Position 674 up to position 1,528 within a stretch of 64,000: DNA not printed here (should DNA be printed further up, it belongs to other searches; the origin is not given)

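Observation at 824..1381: MurD slot occupied by a 185-aa ORF that lacks the entire ATP-binding domain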

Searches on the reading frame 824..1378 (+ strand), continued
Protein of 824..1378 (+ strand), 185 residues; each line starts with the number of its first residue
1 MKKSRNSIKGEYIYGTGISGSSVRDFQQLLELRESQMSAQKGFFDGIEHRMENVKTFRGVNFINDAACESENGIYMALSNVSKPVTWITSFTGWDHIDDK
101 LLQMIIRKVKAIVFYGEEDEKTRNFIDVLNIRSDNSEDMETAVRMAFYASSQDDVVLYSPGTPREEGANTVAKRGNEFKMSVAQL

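Call 37: find_encoding_contigs(protein=P0356, flank=10000, max_places=3)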
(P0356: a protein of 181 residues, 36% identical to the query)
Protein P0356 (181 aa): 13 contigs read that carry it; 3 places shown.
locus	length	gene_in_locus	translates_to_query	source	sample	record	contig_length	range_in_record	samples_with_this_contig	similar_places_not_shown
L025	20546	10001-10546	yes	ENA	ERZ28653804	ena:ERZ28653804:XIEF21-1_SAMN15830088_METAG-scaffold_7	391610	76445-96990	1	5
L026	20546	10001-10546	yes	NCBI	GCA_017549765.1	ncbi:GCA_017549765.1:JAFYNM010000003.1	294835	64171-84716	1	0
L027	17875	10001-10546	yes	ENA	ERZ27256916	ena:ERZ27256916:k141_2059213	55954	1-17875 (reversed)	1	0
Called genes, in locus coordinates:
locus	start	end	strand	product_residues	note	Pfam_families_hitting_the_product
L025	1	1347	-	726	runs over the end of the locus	PF00930:DPPIV_N, PF26549:Tricorn_N (faint), PF07676:PD40 (faint), PF02129:Peptidase_S15, PF20434:BD-FAE (faint), PF00326:Peptidase_S9, PF01738:DLH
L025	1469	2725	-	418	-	PF17116:T9SS_plug_1st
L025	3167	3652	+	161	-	PF02381:MraZ (weak)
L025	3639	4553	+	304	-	PF01728:FtsJ (weak), PF01795:Methyltransf_5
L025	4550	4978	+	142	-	-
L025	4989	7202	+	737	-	PF03717:PBP_dimer (weak), PF00905:Transpeptidase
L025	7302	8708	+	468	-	PF01225:Mur_ligase, PF08245:Mur_ligase_M, PF02875:Mur_ligase_C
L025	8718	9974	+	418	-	PF10555:MraY_sig1 (faint), PF00953:Glycos_transf_4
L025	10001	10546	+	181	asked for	-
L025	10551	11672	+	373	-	PF01098:FTSW_RODA_SPOVE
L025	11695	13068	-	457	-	PF13585:CHU_C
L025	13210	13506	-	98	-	PF11950:DUF3467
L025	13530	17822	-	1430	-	PF04997:RNA_pol_Rpb1_1, PF00623:RNA_pol_Rpb1_2, PF04983:RNA_pol_Rpb1_3, PF05000:RNA_pol_Rpb1_4, PF04998:RNA_pol_Rpb1_5, PF21668:RPOC_hybrid (faint), PF25984:BSH_YknX (faint)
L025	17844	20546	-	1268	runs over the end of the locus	PF04563:RNA_pol_Rpb2_1, PF04561:RNA_pol_Rpb2_2, PF04565:RNA_pol_Rpb2_3, PF10385:RNA_pol_Rpb2_45, PF00562:RNA_pol_Rpb2_6, PF04560:RNA_pol_Rpb2_7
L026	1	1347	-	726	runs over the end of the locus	PF00930:DPPIV_N, PF26549:Tricorn_N (faint), PF07676:PD40 (faint), PF02129:Peptidase_S15, PF20434:BD-FAE (faint), PF00326:Peptidase_S9, PF01738:DLH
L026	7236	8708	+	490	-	PF01225:Mur_ligase, PF08245:Mur_ligase_M, PF02875:Mur_ligase_C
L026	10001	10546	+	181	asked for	-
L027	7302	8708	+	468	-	PF01225:Mur_ligase, PF08245:Mur_ligase_M, PF02875:Mur_ligase_C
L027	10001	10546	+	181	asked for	-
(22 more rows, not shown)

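Call 38: find_encoding_contigs(protein=P0368, flank=10000, max_places=3)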
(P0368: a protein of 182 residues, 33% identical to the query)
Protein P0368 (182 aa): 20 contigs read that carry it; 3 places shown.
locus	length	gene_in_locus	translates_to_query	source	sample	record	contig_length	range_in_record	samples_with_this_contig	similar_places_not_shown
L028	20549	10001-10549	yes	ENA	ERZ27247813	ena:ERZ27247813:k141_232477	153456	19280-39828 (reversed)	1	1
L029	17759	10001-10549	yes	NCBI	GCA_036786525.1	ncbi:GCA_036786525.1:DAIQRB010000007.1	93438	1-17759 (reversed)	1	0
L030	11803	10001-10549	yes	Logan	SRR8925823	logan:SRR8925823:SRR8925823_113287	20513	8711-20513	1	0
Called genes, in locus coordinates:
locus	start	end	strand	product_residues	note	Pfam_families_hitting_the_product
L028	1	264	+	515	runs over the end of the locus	PF01039:Carboxyl_trans, PF03255:ACCA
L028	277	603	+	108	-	PF03793:PASTA (faint), PF00364:Biotin_lipoyl, PF25917:BSH_RND, PF25919:BSH_CusB (faint), PF25935:BSH_LcnD (faint), PF25973:BSH_CzcB (faint), PF25997:BSH_YhbJ (weak), PF25984:BSH_YknX (weak)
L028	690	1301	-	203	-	PF03193:RsgA_GTPase (weak), PF01926:MMR_HSR1, PF02421:FeoB_N (weak)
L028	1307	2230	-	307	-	PF13444:Acetyltransf_5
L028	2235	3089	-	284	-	PF19576:Acyltransf_2, PF01553:Acyltransferase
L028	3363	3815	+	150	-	PF02381:MraZ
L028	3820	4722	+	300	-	PF01728:FtsJ (weak), PF01795:Methyltransf_5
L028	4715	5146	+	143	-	PF19579:FtsL_2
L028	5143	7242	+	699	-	PF00905:Transpeptidase, PF03793:PASTA (weak)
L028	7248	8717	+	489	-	PF01225:Mur_ligase (weak), PF08245:Mur_ligase_M, PF02875:Mur_ligase_C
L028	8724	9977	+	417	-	PF10555:MraY_sig1 (weak), PF00953:Glycos_transf_4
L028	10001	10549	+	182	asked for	PF02875:Mur_ligase_C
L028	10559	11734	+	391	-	PF01098:FTSW_RODA_SPOVE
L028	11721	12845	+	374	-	PF03033:Glyco_transf_28, PF04101:Glyco_tran_28_C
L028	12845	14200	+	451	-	PF01225:Mur_ligase, PF08245:Mur_ligase_M, PF02875:Mur_ligase_C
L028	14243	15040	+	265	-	-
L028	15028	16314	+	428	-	PF11104:PilM_2 (faint), PF02491:SHS2_FTSA, PF06277:EutA, PF06723:MreB_Mbl, PF14450:FtsA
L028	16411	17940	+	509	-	PF00091:Tubulin, PF12327:FtsZ_C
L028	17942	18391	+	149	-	PF09424:YqeY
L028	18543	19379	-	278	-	PF25025:EF-Ts_N (faint), PF00889:EF_TS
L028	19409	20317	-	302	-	PF00318:Ribosomal_S2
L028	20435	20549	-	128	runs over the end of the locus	PF00380:Ribosomal_S9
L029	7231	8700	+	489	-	PF01225:Mur_ligase (weak), PF08245:Mur_ligase_M, PF02875:Mur_ligase_C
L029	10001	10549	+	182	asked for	PF02875:Mur_ligase_C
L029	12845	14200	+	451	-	PF01225:Mur_ligase, PF08245:Mur_ligase_M, PF02875:Mur_ligase_C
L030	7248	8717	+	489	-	PF01225:Mur_ligase (weak), PF08245:Mur_ligase_M, PF02875:Mur_ligase_C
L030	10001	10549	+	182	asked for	PF02875:Mur_ligase_C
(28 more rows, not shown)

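Call 42: find_encoding_contigs(protein=P0360, flank=10000, max_places=3)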
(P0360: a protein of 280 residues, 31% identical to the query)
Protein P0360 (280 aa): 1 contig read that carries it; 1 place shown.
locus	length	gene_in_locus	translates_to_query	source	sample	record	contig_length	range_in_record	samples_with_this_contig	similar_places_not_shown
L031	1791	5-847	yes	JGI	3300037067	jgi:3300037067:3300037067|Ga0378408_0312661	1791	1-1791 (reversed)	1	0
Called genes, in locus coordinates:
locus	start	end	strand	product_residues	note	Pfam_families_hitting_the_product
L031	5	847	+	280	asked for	PF08245:Mur_ligase_M, PF02875:Mur_ligase_C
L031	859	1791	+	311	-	?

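Call 56: predict_structure(alignment_id=A3)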
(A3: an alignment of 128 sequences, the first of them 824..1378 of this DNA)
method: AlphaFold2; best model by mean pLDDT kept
length: 185 residues; sequences in the alignment: 128
mean_pLDDT: 82.0   pTM: 0.72
mean pLDDT of the five models: 82.0, 81.6, 80.8, 80.5, 79.3
residues with pLDDT >= 90: 122; 70-90: 15; 50-70: 26; < 50: 22
segments of 3 or more residues with pLDDT < 50: 1-21
pLDDT, mean of each block of 10 residues (from residue 1): 37 38 62 64 61 95 95 95 96 93 95 95 92 95 98 97 71 93 94
secondary structure, 60 per line:
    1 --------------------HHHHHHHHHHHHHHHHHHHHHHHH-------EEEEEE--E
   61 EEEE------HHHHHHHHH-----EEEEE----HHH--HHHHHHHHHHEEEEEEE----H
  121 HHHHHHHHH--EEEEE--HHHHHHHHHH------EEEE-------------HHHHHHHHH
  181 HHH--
elements in order: H21-44 E52-57 E60-64 H71-79 E85-89 H99-108 E109-115 H120-129 E132-136 H139-148 E155-158 H172-183

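Call 58: fold_search(model_id=the predicted structure, library=pdb)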
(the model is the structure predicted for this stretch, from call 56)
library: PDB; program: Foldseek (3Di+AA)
matches with E <= 10: 1517; with E <= 0.001: 53
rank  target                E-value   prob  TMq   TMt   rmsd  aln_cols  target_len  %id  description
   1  3lk7                  5.4e-10  1.00  0.65  0.28   2.8       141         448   23  The Crystal Structure of UDP-N-acetylmuramoylalanine-D-glutamate (MurD) ligase from Streptococcus agalactiae to 1.5A (released 2010-02-09)
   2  7ti7                  7.5e-10  1.00  0.65  0.29   3.6       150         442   25  Crystal Structure of UDP-N-acetylmuramoylalanine-D-glutamate ligase from Acinetobacter baumannii AB5075-UW in complex wi (released 2022-01-26)
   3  7sy9_A                8.5e-10  1.00  0.64  0.29   3.1       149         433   21  Crystal Structure of UDP-N-acetylmuramoylalanine--D-glutamate ligase (MurD) from Pseudomonas aeruginosa PAO1 (released 2021-12-15)
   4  7u35_B                1.5e-09  1.00  0.66  0.29   2.9       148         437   20  Crystal Structure of UDP-N-acetylmuramoylalanine--D-glutamate ligase (MurD) from Pseudomonas aeruginosa PAO1 in comple (released 2022-03-09)
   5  7u35_C                2.4e-09  1.00  0.65  0.29   3.1       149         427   21  Crystal Structure of UDP-N-acetylmuramoylalanine--D-glutamate ligase (MurD) from Pseudomonas aeruginosa PAO1 in comple (released 2022-03-09)
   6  7sir                  2.4e-09  1.00  0.64  0.29   3.8       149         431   24  Crystal Structure of UDP-N-acetylmuramoylalanine-D-glutamate ligase from Acinetobacter baumannii AB5075-UW (released 2021-11-03)
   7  7sy9_B                3.5e-09  1.00  0.64  0.29   3.2       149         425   21  Crystal Structure of UDP-N-acetylmuramoylalanine--D-glutamate ligase (MurD) from Pseudomonas aeruginosa PAO1 (released 2021-12-15)
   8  4buc_A                3.7e-09  1.00  0.60  0.27   3.0       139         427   27  CRYSTAL STRUCTURE OF MURD LIGASE FROM THERMOTOGA MARITIMA IN APO FORM (released 2013-07-17)
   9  7u35_A                5.5e-09  1.00  0.65  0.30   3.1       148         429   21  Crystal Structure of UDP-N-acetylmuramoylalanine--D-glutamate ligase (MurD) from Pseudomonas aeruginosa PAO1 in comple (released 2022-03-09)
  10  8dp2                  1.0e-08  1.00  0.66  0.29   3.1       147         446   20  Crystal Structure of UDP-N-acetylmuramoylalanine--D-glutamate ligase (MurD) from Pseudomonas aeruginosa PAO1 in complex  (released 2022-08-17)
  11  2jfh                  5.2e-08  1.00  0.58  0.27   3.6       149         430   23  Crystal structure of MurD ligase in complex with L-Glu containing sulfonamide inhibitor (released 2007-05-15)
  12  2uag                  6.4e-08  1.00  0.59  0.27   3.5       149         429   23  UDP-N-ACETYLMURAMOYL-L-ALANINE:D-GLUTAMATE LIGASE (released 2000-02-25)
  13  8v8y                  6.4e-08  1.00  0.59  0.27   3.7       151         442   23  Crystal Structure of Apo UDP-N-acetylmuramoylalanine--D-glutamate ligase (MurD) from E. coli (Orthorhombic P form) (released 2023-12-13)
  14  2vte                  8.2e-08  1.00  0.60  0.28   3.4       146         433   24  Crystal structure of MurD ligase in complex with D-Glu containing sulfonamide inhibitor (released 2008-11-25)
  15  5a5e                  1.0e-07  1.00  0.57  0.27   4.2       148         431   23  CRYSTAL STRUCTURE OF MURD LIGASE FROM ESCHERICHIA COLI (released 2016-04-13)
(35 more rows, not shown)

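Call 63: find_encoding_contigs(protein=P0339, flank=10000, max_places=2)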
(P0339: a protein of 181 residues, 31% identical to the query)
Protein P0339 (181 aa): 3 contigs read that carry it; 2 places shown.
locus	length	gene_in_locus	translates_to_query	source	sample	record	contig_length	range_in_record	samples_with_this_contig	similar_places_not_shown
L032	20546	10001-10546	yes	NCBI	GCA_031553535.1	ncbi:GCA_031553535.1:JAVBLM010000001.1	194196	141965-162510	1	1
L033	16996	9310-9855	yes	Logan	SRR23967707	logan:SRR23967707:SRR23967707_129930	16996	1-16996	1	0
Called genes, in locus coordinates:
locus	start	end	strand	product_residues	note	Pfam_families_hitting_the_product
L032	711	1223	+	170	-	PF00210:Ferritin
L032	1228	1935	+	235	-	PF00578:AhpC-TSA, PF08534:Redoxin, PF10417:1-cysPrx_C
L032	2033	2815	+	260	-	PF00795:CN_hydrolase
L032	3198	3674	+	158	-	PF02381:MraZ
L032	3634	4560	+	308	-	PF01795:Methyltransf_5, PF01728:FtsJ (weak)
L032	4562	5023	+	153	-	PF19579:FtsL_2 (weak)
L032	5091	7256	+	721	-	PF03717:PBP_dimer (weak), PF00905:Transpeptidase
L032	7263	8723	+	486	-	PF01225:Mur_ligase, PF08245:Mur_ligase_M, PF02875:Mur_ligase_C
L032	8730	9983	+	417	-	PF10555:MraY_sig1 (faint), PF00953:Glycos_transf_4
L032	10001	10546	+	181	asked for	PF02875:Mur_ligase_C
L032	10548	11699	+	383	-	PF01098:FTSW_RODA_SPOVE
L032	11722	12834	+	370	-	PF03033:Glyco_transf_28, PF04101:Glyco_tran_28_C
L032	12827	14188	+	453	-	PF01225:Mur_ligase, PF08245:Mur_ligase_M, PF02875:Mur_ligase_C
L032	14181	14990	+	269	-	-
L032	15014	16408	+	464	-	PF11104:PilM_2 (faint), PF14450:FtsA (weak), PF02491:SHS2_FTSA, PF06723:MreB_Mbl, PF06277:EutA (weak), PF14450:FtsA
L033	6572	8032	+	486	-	PF01225:Mur_ligase, PF08245:Mur_ligase_M, PF02875:Mur_ligase_C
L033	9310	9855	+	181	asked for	PF02875:Mur_ligase_C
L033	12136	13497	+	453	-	PF01225:Mur_ligase, PF08245:Mur_ligase_M, PF02875:Mur_ligase_C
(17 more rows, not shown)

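Call 64: find_encoding_contigs(protein=P0374, flank=8000, max_places=2)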
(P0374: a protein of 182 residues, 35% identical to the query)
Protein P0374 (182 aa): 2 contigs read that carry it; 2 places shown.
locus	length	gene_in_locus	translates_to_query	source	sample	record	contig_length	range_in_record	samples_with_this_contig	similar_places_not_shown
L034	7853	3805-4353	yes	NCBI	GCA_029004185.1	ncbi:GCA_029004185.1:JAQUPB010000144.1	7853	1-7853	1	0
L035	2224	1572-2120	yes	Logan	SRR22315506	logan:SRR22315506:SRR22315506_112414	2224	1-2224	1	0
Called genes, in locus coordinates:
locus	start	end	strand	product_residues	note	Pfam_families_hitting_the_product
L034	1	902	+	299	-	PF00905:Transpeptidase, PF03793:PASTA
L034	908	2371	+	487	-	PF01225:Mur_ligase, PF08245:Mur_ligase_M, PF02875:Mur_ligase_C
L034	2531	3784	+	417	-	PF10555:MraY_sig1 (weak), PF00953:Glycos_transf_4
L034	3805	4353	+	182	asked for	PF02875:Mur_ligase_C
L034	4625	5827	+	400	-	-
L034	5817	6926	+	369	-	PF03033:Glyco_transf_28, PF04101:Glyco_tran_28_C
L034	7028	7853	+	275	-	PF01225:Mur_ligase, PF21799:MurD-like_N (faint), PF08245:Mur_ligase_M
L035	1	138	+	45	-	?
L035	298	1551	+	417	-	PF10555:MraY_sig1 (weak), PF00953:Glycos_transf_4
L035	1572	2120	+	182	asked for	PF02875:Mur_ligase_C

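Call 65: find_related_loci(query=P0360, collection=metagenome_contigs, flank=6000)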
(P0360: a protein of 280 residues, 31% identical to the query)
Query P0360 (280 aa) in metagenome_contigs; peptide patterns used: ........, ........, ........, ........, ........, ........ (x = any residue, [..] = any of these).
600 stretches matched a pattern (row limit reached: there are more); 576 encode a relative of the query (tblastn E <= 1e-3); the best 80 are kept; 80 distinct loci.
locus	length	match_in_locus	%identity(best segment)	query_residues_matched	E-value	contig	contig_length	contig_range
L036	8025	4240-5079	68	1-280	2e-128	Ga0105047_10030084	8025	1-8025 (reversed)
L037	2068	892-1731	67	1-280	2e-135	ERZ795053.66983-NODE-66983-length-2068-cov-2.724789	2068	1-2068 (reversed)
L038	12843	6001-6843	65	1-280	1e-124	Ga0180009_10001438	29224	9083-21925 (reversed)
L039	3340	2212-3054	65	1-280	5e-126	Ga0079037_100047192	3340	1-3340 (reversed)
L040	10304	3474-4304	64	4-280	2e-122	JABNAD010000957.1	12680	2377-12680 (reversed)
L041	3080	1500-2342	63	1-280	2e-123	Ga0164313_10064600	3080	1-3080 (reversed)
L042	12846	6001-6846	63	1-280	6e-119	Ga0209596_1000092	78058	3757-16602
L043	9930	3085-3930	62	1-280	2e-118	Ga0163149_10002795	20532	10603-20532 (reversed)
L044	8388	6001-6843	63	1-280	2e-118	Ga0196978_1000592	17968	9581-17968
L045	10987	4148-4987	61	1-280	2e-118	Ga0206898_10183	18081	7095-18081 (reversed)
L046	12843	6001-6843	63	1-280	4e-118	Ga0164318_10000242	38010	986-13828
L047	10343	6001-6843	62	1-280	5e-117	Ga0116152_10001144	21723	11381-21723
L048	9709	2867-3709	62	1-280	5e-117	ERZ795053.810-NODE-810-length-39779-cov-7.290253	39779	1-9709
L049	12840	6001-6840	61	1-280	2e-116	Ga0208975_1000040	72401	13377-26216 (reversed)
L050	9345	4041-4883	62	1-280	1e-116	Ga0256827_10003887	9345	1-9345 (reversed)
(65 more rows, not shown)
